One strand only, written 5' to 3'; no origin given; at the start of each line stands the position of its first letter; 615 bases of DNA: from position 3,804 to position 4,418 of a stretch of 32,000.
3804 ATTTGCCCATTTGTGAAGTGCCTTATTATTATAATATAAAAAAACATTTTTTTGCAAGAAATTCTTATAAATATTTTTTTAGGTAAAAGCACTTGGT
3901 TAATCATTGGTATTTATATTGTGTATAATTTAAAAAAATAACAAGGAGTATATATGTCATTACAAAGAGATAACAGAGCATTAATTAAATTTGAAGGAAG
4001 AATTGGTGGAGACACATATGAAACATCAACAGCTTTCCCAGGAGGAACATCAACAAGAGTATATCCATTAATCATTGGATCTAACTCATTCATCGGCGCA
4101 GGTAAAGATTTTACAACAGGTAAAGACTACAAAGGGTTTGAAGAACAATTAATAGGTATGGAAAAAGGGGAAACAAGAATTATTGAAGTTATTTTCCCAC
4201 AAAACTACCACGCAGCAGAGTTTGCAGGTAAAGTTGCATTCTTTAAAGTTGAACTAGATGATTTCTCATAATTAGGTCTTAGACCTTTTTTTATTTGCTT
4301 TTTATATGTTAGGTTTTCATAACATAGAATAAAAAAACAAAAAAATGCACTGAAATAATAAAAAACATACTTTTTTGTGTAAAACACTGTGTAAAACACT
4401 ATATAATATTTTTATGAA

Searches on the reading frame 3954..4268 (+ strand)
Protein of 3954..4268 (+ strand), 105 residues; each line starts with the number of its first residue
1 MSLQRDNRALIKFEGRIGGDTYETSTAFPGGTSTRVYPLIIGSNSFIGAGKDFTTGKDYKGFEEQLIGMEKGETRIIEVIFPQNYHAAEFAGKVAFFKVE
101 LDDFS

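Call 73: find_encoding_contigs(protein=window:3954-4268:+, flank=10000, max_places=1)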
Protein window:3954-4268:+ (105 aa): 1 contig read that carries it; 1 place shown.
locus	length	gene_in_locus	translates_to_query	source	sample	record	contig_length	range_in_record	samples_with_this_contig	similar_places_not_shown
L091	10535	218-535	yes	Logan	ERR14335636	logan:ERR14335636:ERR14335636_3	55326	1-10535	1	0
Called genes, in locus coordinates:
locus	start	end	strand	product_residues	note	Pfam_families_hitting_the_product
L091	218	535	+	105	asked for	PF00254:FKBP_C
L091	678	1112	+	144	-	PF22381:Staph_reg_Sar_Rot (weak), PF12802:MarR_2, PF01047:MarR, PF13463:HTH_27 (weak)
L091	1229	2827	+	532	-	-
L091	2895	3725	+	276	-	PF02645:DegV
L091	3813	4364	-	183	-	PF00719:Pyrophosphatase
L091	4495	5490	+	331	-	PF01726:LexA_DNA_bind, PF01628:HrcA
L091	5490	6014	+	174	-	-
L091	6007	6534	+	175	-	PF14015:DUF4231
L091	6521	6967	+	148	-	-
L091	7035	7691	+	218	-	PF01025:GrpE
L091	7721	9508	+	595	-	PF00012:HSP70, PF06723:MreB_Mbl, PF00012:HSP70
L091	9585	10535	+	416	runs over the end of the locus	-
